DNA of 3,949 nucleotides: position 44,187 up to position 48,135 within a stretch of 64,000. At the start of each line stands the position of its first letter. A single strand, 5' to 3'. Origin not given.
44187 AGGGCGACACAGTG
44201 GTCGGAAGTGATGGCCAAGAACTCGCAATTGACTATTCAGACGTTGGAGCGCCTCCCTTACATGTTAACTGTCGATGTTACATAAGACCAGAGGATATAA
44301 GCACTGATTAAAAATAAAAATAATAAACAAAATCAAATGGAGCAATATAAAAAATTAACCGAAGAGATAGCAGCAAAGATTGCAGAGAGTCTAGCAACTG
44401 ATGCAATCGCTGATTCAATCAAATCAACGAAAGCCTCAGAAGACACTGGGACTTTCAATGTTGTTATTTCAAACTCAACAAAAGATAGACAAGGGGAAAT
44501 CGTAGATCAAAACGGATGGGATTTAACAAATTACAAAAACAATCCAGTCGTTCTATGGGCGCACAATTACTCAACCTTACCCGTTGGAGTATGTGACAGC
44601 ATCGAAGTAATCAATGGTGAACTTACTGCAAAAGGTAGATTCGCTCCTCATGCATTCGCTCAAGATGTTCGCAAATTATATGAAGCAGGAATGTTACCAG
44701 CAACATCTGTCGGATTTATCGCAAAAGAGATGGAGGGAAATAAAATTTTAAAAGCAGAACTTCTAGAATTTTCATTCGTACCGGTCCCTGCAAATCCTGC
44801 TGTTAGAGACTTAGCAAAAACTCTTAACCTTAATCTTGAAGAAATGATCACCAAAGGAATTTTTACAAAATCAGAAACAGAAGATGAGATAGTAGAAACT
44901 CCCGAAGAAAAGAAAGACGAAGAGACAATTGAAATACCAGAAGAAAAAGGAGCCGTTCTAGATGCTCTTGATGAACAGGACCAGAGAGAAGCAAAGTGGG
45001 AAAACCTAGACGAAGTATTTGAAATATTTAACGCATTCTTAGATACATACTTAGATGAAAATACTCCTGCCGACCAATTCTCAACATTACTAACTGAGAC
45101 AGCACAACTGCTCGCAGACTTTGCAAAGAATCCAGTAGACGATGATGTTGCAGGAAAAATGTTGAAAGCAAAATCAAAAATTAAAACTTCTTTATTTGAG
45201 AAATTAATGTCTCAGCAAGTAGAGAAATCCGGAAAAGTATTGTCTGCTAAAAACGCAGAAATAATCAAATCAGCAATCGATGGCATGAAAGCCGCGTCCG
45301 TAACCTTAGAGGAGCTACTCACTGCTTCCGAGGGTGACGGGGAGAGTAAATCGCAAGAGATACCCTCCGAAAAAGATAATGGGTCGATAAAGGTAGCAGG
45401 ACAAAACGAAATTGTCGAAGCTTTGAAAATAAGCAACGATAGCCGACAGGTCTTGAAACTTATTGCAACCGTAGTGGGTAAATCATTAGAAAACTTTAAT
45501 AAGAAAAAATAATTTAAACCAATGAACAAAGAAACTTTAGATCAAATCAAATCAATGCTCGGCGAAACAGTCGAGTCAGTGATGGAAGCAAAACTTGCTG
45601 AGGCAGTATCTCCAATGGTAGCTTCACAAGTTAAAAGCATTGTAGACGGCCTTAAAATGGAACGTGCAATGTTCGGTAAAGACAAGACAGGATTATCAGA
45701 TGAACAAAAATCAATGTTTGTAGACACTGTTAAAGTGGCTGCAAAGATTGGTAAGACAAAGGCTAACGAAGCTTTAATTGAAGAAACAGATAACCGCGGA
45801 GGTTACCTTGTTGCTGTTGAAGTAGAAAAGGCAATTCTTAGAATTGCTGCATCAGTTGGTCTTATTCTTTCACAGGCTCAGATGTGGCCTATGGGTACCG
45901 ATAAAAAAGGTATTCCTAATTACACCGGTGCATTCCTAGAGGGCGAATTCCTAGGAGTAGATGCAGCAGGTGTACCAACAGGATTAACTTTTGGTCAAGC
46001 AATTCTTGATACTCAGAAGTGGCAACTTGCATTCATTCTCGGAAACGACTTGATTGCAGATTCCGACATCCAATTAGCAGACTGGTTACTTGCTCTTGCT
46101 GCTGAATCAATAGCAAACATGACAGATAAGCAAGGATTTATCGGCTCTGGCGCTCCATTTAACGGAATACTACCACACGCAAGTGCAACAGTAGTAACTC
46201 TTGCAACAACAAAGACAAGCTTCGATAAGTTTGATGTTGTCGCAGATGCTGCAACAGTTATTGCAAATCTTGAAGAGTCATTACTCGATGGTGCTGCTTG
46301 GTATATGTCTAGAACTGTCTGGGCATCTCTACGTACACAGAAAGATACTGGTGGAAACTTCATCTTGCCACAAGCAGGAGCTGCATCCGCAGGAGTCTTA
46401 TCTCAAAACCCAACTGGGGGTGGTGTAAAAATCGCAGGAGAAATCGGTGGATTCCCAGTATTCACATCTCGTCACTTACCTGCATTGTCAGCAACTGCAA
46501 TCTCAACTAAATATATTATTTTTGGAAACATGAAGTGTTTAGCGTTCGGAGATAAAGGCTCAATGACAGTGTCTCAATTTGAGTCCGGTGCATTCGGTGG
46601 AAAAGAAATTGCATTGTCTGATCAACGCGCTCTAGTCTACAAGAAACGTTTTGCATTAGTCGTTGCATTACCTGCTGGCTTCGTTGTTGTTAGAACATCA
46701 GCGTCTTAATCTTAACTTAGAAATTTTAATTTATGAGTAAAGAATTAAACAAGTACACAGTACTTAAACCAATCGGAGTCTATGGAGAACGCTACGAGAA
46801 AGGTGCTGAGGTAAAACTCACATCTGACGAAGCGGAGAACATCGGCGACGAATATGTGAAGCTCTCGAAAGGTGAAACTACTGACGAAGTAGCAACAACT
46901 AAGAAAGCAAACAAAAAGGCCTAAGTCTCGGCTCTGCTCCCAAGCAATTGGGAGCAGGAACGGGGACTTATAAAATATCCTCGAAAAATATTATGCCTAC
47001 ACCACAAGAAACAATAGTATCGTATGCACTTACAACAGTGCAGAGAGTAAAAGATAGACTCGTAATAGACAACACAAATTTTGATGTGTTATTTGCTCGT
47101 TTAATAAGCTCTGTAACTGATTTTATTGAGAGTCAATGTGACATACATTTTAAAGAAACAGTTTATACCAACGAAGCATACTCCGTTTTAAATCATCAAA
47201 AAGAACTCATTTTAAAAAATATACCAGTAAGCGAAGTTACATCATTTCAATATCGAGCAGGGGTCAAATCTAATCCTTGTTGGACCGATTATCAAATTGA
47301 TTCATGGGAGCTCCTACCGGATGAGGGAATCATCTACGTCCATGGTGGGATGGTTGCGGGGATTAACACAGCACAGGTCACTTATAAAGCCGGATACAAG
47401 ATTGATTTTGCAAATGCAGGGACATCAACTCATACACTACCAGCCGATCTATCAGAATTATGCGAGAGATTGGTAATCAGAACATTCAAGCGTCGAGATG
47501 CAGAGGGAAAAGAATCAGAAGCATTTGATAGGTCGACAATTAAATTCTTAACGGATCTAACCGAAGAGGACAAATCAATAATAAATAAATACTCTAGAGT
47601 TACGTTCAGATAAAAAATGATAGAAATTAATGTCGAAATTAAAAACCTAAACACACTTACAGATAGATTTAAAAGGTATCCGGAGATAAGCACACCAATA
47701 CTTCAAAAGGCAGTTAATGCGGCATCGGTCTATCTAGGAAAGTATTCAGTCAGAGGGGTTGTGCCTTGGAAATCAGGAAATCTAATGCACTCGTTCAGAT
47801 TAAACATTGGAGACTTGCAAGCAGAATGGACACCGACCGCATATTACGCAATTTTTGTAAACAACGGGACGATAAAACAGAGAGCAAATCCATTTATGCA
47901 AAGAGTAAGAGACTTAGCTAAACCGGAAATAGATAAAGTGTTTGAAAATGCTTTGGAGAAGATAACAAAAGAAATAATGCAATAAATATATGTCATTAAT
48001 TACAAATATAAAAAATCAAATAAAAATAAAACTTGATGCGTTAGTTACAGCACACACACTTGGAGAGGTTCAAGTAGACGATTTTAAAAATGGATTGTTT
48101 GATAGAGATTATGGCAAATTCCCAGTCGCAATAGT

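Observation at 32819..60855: Prophage inserted in the 3' end of the GAPDH gene, with the phage supplying a replacement C-terminus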

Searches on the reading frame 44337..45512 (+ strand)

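Call 8: search_protein_families(library=phrogs, proteins=[window:44337-45512:+])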
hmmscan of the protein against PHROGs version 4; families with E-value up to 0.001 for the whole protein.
window:44337-45512:+ (391 aa): 5 families
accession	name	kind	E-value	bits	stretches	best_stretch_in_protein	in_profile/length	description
phrog_617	-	head and packaging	6.4e-23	82.5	1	31-258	19-260/626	major head protein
phrog_80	-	head and packaging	2.7e-19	70.8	1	12-264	210-420/607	head maturation protease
phrog_11321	-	unknown function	1.2e-17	65.4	1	41-319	4-281/327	-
phrog_4523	-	head and packaging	2.3e-09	37.5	1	56-252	58-267/644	major head and protease protein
phrog_3244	-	head and packaging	7.7e-05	23.5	1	61-160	62-179/326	head maturation protease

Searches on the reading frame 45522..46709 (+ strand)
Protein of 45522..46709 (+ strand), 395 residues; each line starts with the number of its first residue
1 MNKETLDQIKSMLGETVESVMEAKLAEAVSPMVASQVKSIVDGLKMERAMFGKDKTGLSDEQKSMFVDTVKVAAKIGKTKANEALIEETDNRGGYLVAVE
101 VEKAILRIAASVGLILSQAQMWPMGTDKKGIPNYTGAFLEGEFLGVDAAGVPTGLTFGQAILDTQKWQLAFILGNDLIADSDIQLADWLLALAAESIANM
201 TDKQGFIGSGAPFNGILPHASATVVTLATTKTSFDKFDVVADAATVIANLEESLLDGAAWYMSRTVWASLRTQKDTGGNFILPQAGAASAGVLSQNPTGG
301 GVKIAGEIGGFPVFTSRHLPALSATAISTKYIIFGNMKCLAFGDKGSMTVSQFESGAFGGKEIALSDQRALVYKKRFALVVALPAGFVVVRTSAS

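Call 8: search_protein_families(library=phrogs, proteins=[window:45522-46709:+])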
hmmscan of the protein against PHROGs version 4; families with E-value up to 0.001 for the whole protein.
window:45522-46709:+ (395 aa): 4 families
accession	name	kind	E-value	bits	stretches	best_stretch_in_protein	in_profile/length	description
phrog_10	-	head and packaging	1.1e-27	98.4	1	8-391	278-634/752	major head protein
phrog_617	-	head and packaging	2.8e-10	40.7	1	21-351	276-582/626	major head protein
phrog_15928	-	head and packaging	4.3e-05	24.6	1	177-347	1-142/185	major head protein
phrog_2263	-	head and packaging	0.00042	20.3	1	223-335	391-488/551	major head protein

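Call 72: search_dna_similar(query=window:45522-46709:+, collection=phages, mode=protein, max_rows=10)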
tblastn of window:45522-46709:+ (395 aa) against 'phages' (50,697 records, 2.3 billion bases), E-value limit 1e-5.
Records with a match: 132; places in all: 133; records where one place covers at least 80% of the query: 30.
Best place of each record, by identity: <60% 132.
By first word of the organism name: Streptococcus 92; Staphylococcus 32; phage 4; Evtepia 2; Dorea 1; Oceanotoga 1.
By host as written in the record: Staphylococcus sp. 17; Streptococcus suis 11; - 5; Streptococcus pyogenes 3; Streptococcus dysgalactiae equisimilis_AC-2713 2; Streptococcus urinalis 2285-97 2; Staphylococcus epidermidis strain M129 2; Homo sapiens 2; and 87 more.
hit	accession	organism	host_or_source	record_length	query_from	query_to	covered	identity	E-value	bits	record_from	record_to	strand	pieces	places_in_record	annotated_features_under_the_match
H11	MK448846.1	Streptococcus phage Javan122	Streptococcus dysgalactiae ...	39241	21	369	88%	25.1%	8e-10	67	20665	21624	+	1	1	major capsid protein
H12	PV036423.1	phage NatCom_17901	human feces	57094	4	353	89%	25.0%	1e-10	69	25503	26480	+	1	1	major head protein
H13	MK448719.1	Streptococcus phage Javan255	Streptococcus himalayensis HTS2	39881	21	369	88%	24.5%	4e-8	61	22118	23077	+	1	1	major capsid protein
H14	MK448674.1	Streptococcus phage Javan123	Streptococcus dysgalactiae ...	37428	21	353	84%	25.5%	1e-10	69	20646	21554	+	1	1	major capsid protein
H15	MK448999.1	Streptococcus phage Javan638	Streptococcus urinalis 2285-97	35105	21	344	82%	26.0%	2e-9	66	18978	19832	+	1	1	major capsid protein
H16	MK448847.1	Streptococcus phage Javan124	Streptococcus dysgalactiae ERR084975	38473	21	353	84%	25.2%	9e-11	70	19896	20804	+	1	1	major capsid protein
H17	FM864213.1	Streptococcus phage phi-m46.1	Streptococcus pyogenes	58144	21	353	84%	25.2%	3e-10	68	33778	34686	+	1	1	hypothetical protein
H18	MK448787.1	Streptococcus phage Javan51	Streptococcus agalactiae GD201008-001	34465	21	353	84%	25.0%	3e-10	68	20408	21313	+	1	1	major capsid protein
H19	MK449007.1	Streptococcus phage Javan8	Streptococcus agalactiae A909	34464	21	353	84%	25.0%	3e-10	68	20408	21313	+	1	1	major capsid protein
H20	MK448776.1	Streptococcus phage Javan49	Streptococcus agalactiae GB00901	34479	21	353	84%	25.0%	3e-10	68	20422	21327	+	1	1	major capsid protein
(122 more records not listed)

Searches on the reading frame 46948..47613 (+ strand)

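Call 8: search_protein_families(library=phrogs, proteins=[window:46948-47613:+])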
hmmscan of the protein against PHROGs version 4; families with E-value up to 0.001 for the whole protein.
window:46948-47613:+ (221 aa): 3 families
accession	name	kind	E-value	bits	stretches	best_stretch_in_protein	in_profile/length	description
phrog_442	-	connector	1e-22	81.7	1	14-219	73-264/270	head-tail adaptor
phrog_132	-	connector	1.9e-08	35.3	1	162-218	49-108/124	head-tail adaptor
phrog_1161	-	connector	0.00061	21.1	0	30-75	2-50/106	head-tail adaptor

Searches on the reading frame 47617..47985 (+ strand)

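Call 10: search_protein_families(library=phrogs, proteins=[window:47617-47985:+])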
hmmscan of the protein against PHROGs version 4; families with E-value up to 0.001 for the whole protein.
window:47617-47985:+ (122 aa): 1 family
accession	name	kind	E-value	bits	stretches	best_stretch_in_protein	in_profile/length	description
phrog_5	-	connector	1.1e-14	55.8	1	1-121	88-213/239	tail completion or Neck1 protein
